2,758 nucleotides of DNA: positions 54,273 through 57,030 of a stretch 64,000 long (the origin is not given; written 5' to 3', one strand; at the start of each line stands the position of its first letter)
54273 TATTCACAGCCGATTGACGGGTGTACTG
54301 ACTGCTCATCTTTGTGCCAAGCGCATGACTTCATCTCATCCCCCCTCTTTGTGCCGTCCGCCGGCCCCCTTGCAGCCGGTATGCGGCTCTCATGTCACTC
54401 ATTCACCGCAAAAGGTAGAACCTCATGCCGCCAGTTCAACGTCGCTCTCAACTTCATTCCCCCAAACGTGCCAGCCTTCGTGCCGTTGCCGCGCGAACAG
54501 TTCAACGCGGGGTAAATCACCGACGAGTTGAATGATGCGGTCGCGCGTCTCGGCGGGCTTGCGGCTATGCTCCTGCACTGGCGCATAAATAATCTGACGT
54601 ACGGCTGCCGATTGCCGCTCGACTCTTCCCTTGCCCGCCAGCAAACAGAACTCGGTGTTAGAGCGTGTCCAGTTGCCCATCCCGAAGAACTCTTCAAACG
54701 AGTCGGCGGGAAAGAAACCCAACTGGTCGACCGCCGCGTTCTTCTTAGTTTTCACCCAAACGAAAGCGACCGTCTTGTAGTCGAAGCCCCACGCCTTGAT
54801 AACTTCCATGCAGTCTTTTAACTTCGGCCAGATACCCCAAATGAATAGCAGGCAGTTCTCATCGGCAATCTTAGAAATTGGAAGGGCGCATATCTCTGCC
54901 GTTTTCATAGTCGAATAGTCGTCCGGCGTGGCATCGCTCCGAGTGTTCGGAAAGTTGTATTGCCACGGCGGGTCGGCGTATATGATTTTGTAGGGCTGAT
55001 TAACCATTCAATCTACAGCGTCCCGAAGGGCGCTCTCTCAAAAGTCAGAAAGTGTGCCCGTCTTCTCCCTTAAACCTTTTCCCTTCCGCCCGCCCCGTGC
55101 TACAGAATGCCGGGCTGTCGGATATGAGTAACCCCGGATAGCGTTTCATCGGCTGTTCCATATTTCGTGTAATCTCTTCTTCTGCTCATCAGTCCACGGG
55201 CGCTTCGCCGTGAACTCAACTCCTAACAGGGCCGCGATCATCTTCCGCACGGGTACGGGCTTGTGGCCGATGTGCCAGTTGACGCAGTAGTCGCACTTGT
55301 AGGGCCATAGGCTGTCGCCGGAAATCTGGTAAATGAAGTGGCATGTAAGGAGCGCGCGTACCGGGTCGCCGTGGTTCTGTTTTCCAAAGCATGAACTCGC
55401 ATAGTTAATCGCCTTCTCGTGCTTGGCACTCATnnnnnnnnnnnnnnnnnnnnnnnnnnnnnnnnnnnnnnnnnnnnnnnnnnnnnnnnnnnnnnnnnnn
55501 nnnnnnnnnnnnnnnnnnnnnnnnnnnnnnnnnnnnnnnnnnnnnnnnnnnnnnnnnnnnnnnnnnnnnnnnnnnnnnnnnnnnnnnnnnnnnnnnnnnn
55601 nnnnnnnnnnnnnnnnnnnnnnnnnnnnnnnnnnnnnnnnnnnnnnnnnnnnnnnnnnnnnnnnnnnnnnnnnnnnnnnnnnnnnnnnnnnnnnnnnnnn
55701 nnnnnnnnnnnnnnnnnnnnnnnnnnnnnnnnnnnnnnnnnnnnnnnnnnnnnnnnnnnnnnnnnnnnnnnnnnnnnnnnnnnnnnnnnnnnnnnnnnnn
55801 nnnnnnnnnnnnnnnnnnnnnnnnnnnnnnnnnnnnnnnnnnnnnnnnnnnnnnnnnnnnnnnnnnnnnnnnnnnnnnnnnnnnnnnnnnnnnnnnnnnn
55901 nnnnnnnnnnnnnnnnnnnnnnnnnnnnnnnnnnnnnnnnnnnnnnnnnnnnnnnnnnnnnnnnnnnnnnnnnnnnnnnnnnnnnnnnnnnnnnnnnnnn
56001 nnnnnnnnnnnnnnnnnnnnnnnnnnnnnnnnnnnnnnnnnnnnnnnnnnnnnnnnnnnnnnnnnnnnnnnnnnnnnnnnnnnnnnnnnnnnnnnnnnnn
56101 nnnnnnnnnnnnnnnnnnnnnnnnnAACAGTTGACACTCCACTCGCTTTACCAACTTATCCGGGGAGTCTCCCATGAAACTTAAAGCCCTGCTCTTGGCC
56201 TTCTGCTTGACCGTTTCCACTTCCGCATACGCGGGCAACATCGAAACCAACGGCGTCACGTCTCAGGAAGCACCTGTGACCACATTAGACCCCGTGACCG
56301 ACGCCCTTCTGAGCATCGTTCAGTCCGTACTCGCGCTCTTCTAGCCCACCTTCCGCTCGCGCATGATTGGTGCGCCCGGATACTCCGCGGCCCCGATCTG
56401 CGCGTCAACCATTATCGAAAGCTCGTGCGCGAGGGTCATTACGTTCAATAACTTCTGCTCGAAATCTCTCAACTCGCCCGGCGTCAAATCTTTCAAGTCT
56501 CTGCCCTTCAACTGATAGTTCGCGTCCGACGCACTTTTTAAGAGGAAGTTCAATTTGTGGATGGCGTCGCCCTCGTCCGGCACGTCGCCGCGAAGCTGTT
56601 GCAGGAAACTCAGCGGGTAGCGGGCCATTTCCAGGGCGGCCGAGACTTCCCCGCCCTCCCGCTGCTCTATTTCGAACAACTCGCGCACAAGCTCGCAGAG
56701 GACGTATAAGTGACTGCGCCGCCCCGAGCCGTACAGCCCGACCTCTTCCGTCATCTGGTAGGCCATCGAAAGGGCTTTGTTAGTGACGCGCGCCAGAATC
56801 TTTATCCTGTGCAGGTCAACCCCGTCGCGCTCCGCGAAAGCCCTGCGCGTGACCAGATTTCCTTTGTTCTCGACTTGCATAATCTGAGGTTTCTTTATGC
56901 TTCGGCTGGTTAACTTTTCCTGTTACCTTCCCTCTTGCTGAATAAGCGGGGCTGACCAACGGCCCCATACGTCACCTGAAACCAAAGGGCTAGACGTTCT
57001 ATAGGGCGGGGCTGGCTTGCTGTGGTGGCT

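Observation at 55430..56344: TPR-like protein divergently paired with an unannotated exported pre-peptide gene near the lysis-lysogeny switch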

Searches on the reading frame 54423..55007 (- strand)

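Call 3: search_protein_families(library=pfam, proteins=[window:54423-55007:-], max_evalue=0.1)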
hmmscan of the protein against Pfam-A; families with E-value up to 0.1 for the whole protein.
window:54423-55007:- (194 aa): 1 family
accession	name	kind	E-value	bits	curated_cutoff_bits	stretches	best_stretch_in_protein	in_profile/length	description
PF05063.20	MT-A70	-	4.2e-26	92.4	23.9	1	6-185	1-172/172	MT-A70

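Call 4: search_protein_families(library=phrogs, proteins=[window:54423-55007:-], max_evalue=0.01)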
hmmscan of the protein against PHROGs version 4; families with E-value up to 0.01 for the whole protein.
window:54423-55007:- (194 aa): 5 families
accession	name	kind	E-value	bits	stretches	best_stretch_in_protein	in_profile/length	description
phrog_359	-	other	1.8e-77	262.1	1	4-190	120-298/329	DNA methyltransferase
phrog_10837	-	unknown function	9.3e-41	140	1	56-189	1-125/139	-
phrog_21315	-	unknown function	4.1e-29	102.8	1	1-188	235-409/415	-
phrog_15877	-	other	5.8e-21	76.2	1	5-134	4-124/152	DNA methyltransferase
phrog_16888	-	unknown function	8.2e-08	33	1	159-188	1-30/67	-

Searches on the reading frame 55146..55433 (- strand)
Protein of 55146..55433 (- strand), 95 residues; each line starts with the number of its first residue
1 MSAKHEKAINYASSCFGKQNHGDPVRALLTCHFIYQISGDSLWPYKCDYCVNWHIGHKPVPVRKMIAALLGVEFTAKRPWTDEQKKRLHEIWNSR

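Call 3: search_protein_families(library=pfam, proteins=[window:55146-55433:-], max_evalue=0.1)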
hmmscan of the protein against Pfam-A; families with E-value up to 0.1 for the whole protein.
window:55146-55433:- (95 aa): 0 families

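Call 4: search_protein_families(library=phrogs, proteins=[window:55146-55433:-], max_evalue=0.01)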
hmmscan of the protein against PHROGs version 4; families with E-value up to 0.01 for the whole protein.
window:55146-55433:- (95 aa): 2 families
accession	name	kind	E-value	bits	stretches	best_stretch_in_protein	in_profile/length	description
phrog_15216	-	unknown function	9.5e-07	29.8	1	6-59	6-62/78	-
phrog_14788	-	unknown function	9.4e-05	23.8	1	14-59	11-58/71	-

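Call 85: search_protein_families(library=padloc, proteins=[window:55146-55433:-], max_evalue=0.01)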
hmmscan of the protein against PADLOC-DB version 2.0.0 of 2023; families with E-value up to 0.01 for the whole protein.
window:55146-55433:- (95 aa): 0 families

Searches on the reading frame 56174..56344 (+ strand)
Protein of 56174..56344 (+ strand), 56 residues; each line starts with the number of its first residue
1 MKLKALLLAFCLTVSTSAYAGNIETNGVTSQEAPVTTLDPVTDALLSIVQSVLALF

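Call 3: search_protein_families(library=pfam, proteins=[window:56174-56344:+], max_evalue=0.1)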
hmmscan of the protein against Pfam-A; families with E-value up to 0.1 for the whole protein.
window:56174-56344:+ (56 aa): 1 family
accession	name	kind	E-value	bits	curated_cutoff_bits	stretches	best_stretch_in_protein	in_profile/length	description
PF08194.17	DIM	-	0.095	13.4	20.8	0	2-27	5-30/36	DIM protein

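Call 4: search_protein_families(library=phrogs, proteins=[window:56174-56344:+], max_evalue=0.01)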
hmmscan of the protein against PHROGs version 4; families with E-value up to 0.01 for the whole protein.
window:56174-56344:+ (56 aa): 0 families

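Call 19: find_homologous_proteins(query=window:56174-56341:+, max_evalue=10)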
Query window:56174-56341:+ (56 aa): 1 proteins with E <= 10 among 1 candidates.
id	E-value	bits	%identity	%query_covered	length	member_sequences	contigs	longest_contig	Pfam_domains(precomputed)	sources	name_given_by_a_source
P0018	2.5e-26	106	100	100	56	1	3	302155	-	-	-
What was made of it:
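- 56174..56344 (+): Pre-peptide gene (56 codons plus stop), antisense to the early operon and on the same strand as the repressor-side genes. P0018 is a called gene in the protein database (call 19).
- Tried and rejected: A word-indexed protein search with the 56-aa peptide returned only the peptide itself (call 19).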

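Call 26: search_protein_families(library=ncbifam, proteins=[window:56174-56341:+], max_evalue=1)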
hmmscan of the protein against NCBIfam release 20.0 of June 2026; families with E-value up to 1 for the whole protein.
window:56174-56341:+ (56 aa): 0 families

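Call 85: search_protein_families(library=padloc, proteins=[window:56174-56341:+], max_evalue=0.01)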
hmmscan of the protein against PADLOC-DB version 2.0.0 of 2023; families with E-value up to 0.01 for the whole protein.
window:56174-56341:+ (56 aa): 0 families

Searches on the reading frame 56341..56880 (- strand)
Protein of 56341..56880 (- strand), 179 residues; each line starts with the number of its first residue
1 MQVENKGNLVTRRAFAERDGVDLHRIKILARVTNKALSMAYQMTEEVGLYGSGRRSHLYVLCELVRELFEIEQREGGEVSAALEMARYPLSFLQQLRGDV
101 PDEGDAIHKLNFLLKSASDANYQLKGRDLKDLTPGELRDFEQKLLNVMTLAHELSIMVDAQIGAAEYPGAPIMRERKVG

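Call 3: search_protein_families(library=pfam, proteins=[window:56341-56880:-], max_evalue=0.1)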
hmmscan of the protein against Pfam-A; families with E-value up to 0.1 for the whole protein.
window:56341-56880:- (179 aa): 0 families

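Call 4: search_protein_families(library=phrogs, proteins=[window:56341-56880:-], max_evalue=0.01)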
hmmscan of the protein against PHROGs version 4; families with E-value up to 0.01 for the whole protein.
window:56341-56880:- (179 aa): 0 families

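Call 26: search_protein_families(library=ncbifam, proteins=[window:56341-56880:-], max_evalue=1)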
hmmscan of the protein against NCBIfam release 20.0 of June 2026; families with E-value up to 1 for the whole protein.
window:56341-56880:- (179 aa): 0 families

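Call 44: find_homologous_proteins(query=window:56341-56880:-)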
Query window:56341-56880:- (179 aa): 28 proteins with E <= 0.001 among 97 candidates.
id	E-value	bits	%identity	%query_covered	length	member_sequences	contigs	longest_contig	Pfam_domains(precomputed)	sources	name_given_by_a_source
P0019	1.4e-110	384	100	100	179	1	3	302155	-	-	-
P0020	8.4e-66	239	66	98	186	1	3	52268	-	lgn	-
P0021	7.1e-64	233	62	98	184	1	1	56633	-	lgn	-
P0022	7.4e-63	229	62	98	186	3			-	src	-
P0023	1.5e-61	225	61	99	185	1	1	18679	-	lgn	-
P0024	1.2e-59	219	60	99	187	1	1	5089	-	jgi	jgi:uncharacterized protein Yka (UPF0111/DUF47 family)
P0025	1.0e-57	212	60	96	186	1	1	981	-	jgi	jgi:hypothetical protein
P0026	2.1e-57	211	60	98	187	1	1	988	-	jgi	jgi:hypothetical protein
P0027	3.2e-56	208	57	98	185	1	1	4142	-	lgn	-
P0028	2.0e-54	202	58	97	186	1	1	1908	-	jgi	jgi:hypothetical protein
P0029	2.0e-51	192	56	97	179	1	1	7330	-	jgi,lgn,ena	-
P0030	5.0e-51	191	57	96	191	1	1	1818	-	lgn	-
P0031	1.8e-49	186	58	96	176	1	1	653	-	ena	-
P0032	7.5e-49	184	55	98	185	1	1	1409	-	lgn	-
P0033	1.3e-48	183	57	99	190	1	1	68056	-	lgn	-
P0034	2.0e-48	182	54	98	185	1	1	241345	-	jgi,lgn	jgi:hypothetical protein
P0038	3.8e-47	178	54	97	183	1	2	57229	-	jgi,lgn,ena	-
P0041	7.3e-44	167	55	98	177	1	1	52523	-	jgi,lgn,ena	-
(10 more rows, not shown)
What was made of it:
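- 56341..56880 (-): Gene for a 179-aa helical protein, the third conserved member of the phage cassette. It lies upstream of the TPR gene in the early operon. In one relative it directly follows cro, the position cII holds in lambda. 28 homologs at 49-66% identity (call 44).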

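Call 45: find_encoding_contigs(protein=P0034, flank=3000, max_places=1)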
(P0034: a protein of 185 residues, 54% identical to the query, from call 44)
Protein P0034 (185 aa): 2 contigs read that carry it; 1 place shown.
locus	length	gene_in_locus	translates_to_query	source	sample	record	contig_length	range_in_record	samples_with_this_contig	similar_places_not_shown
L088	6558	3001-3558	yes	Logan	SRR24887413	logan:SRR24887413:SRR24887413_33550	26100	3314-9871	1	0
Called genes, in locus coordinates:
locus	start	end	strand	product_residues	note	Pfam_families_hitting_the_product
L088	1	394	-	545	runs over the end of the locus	PF00239:Resolvase, PF07508:Recombinase, PF13408:Zn_ribbon_recom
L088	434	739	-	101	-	-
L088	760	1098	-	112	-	-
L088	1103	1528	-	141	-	-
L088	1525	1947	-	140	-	-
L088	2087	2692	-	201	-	PF13560:HTH_31 (weak), PF01381:HTH_3 (weak)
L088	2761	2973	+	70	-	PF13443:HTH_26 (weak), PF01381:HTH_3 (weak)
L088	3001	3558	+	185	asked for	-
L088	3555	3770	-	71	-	-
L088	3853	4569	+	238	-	PF00515:TPR_1 (faint), PF07719:TPR_2 (faint), PF07721:TPR_4 (faint), PF13176:TPR_7 (faint), PF13424:TPR_12 (weak)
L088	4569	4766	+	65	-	-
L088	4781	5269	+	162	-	-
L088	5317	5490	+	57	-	-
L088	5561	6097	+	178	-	-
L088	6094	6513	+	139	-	-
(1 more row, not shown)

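Call 46: find_encoding_contigs(protein=P0033, flank=3000, max_places=1)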
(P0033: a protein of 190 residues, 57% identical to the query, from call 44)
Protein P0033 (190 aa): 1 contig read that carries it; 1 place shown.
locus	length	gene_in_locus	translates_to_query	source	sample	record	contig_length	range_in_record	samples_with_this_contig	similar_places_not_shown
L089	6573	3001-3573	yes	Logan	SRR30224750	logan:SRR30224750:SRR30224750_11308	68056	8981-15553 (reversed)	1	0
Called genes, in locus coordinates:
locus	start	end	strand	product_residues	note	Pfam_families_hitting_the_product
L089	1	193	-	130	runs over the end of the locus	-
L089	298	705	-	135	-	PF00717:Peptidase_S24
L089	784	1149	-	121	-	-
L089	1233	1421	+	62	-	-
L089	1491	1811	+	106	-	-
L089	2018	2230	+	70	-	-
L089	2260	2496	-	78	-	-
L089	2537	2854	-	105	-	-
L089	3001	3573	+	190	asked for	-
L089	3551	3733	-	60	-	-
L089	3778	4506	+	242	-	PF13424:TPR_12 (weak), PF07719:TPR_2 (faint), PF13374:TPR_10 (faint)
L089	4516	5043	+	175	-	-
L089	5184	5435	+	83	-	-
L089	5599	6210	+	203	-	PF01555:N6_N4_Mtase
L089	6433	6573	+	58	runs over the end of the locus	-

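Call 47: find_encoding_contigs(protein=P0038, flank=3000, max_places=1)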
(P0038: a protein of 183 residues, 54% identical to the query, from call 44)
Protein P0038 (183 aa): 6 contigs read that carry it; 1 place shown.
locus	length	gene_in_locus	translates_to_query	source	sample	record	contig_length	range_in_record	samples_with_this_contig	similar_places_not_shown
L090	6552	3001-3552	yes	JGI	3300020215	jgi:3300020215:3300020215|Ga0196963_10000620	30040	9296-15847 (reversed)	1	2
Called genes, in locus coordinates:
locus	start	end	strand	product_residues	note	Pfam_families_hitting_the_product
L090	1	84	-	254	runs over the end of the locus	PF19952:DUF6414 (weak)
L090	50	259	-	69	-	-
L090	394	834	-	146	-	-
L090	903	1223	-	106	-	-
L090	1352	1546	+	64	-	-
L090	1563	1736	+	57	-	-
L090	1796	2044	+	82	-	-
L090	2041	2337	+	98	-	-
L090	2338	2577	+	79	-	-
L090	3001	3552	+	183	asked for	-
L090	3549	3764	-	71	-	-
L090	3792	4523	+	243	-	PF13374:TPR_10 (faint), PF13424:TPR_12 (weak)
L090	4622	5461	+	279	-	PF01555:N6_N4_Mtase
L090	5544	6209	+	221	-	PF00145:DNA_methylase (faint)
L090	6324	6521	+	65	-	-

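Call 48: find_encoding_contigs(protein=P0041, flank=3000, max_places=1)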
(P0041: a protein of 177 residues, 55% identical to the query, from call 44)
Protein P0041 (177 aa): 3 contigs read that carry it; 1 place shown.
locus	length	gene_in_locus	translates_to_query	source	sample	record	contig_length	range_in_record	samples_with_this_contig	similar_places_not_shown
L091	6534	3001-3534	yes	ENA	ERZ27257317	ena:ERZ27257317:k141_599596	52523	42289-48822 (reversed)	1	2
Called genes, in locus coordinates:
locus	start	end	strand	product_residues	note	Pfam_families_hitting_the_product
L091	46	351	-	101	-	-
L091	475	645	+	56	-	-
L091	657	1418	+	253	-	PF10544:T5orf172, PF13455:MUG113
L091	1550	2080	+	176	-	-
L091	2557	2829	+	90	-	PF24043:DUF7352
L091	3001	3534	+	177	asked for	-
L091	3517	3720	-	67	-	-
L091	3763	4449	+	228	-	PF07719:TPR_2 (faint), PF13424:TPR_12 (weak)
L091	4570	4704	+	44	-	-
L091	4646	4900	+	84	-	PF00542:Ribosomal_L12 (weak)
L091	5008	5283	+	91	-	-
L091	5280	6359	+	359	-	PF01555:N6_N4_Mtase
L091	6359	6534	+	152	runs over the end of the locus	-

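Call 62: search_solved_structures(query=A5, max_evalue=10)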
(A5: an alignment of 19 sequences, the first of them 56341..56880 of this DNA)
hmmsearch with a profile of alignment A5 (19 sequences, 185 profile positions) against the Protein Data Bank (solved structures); distinct sequences matched with E-value up to 10: 1.
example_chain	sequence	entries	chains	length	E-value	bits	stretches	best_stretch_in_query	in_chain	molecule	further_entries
7qca_SG0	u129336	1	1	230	0.34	13.6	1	51-142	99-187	40S ribosomal protein S6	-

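Call 65: predict_structure(alignment_id=A5)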
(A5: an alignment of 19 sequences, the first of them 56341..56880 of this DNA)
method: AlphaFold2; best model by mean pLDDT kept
length: 179 residues; sequences in the alignment: 19
mean_pLDDT: 71.4   pTM: 0.41
mean pLDDT of the five models: 71.4, 70.3, 66.8, 66.3, 64.0
residues with pLDDT >= 90: 39; 70-90: 59; 50-70: 51; < 50: 30
segments of 3 or more residues with pLDDT < 50: 1-13, 47-51, 168-179
pLDDT, mean of each block of 10 residues (from residue 1): 40 57 70 68 53 62 84 82 77 58 74 94 93 94 91 82 63 41
secondary structure, 60 per line:
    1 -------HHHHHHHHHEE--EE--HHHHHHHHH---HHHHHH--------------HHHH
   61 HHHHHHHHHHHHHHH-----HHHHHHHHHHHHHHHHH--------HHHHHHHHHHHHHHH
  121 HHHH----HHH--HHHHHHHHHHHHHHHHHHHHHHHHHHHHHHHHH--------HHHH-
elements in order: H8-16 H25-33 H37-42 H57-75 H81-97 H106-124 H134-166 H175-178
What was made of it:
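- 56341..56880 (-): AF2 pLDDT 71 (call 65).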

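Call 70: fold_search(model_id=the predicted structure, library=pdb)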
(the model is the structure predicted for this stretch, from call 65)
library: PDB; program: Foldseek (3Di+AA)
matches with E <= 10: 46; with E <= 0.001: 0
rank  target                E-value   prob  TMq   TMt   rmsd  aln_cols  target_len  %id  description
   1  6vpe_A                9.1e-01  0.66  0.33  0.41  12.0       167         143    9  Crystal structure of transcriptional regulator from bacteriophage 186 (released 2021-06-16)
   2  7mu5_C                1.7e+00  0.77  0.31  0.51  11.0        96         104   16  Human DCTPP1 bound to Triptolide (released 2022-08-24)
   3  6vli_C                1.8e+00  0.23  0.29  0.34   9.8       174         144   12  Crystal structure of transcriptional regulator from bacteriophage 186 (released 2021-06-16)
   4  7mu5_B                2.0e+00  0.72  0.32  0.51  11.2        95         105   17  Human DCTPP1 bound to Triptolide (released 2022-08-24)
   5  7mu5_A                2.3e+00  0.63  0.31  0.47  11.8       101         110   15  Human DCTPP1 bound to Triptolide (released 2022-08-24)
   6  2oie_D                2.9e+00  0.85  0.28  0.48   6.2        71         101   11  Crystal structure of RS21-C6 core segment RSCUT (released 2007-03-06)
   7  6vli_B                3.4e+00  0.08  0.19  0.22  15.0       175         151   11  Crystal structure of transcriptional regulator from bacteriophage 186 (released 2021-06-16)
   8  5vyk_C                3.6e+00  0.35  0.29  0.26  11.4       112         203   15  Crystal structure of the BRS domain of BRAF in complex with the CC-SAM domain of KSR1 (released 2018-02-14)
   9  6sqw_D                4.0e+00  0.41  0.28  0.42   9.5       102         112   13  Mouse dCTPase in complex with 5-Me-dCMP (released 2020-01-29)
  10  6sqy_D                4.0e+00  0.41  0.28  0.41   9.6       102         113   13  Mouse dCTPase in complex with dCMP (released 2020-01-29)
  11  2oig_A                4.2e+00  0.44  0.31  0.50   8.7        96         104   12  Crystal structure of RS21-C6 core segment and dm5CTP complex (released 2007-03-06)
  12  6sqz_D                4.2e+00  0.41  0.29  0.44  10.3       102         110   14  Mouse dCTPase in complex with dCMPNPP (released 2020-01-29)
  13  6sqw_A                4.4e+00  0.41  0.31  0.46  11.2       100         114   14  Mouse dCTPase in complex with 5-Me-dCMP (released 2020-01-29)
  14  7mu5_G                4.6e+00  0.38  0.31  0.50  11.1        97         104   16  Human DCTPP1 bound to Triptolide (released 2022-08-24)
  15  6w2r_B                4.6e+00  0.08  0.22  0.18  15.1       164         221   12  Junction 19, DHR54-DHR79 (released 2020-04-15)
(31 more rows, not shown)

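Call 75: find_related_loci(query=A5, collection=viral_contigs, flank=3000)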
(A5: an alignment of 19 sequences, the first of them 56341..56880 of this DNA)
Query A5 (179 aa) in viral_contigs; peptide patterns used: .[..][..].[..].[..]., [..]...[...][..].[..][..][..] (x = any residue, [..] = any of these).
5 stretches matched a pattern; 1 encode a relative of the query (tblastn E <= 1e-3); 1 distinct loci.
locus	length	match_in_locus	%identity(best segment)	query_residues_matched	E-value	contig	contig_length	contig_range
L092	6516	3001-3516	55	1-176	2e-54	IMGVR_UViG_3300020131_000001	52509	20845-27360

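Call 85: search_protein_families(library=padloc, proteins=[window:56341-56880:-], max_evalue=0.01)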
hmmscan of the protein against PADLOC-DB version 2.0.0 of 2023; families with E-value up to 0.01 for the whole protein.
window:56341-56880:- (179 aa): 0 families
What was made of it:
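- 56341..56880 (-): No match in Pfam, PHROG, NCBIfam or PADLOC (calls 3, 4, 26, 85).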
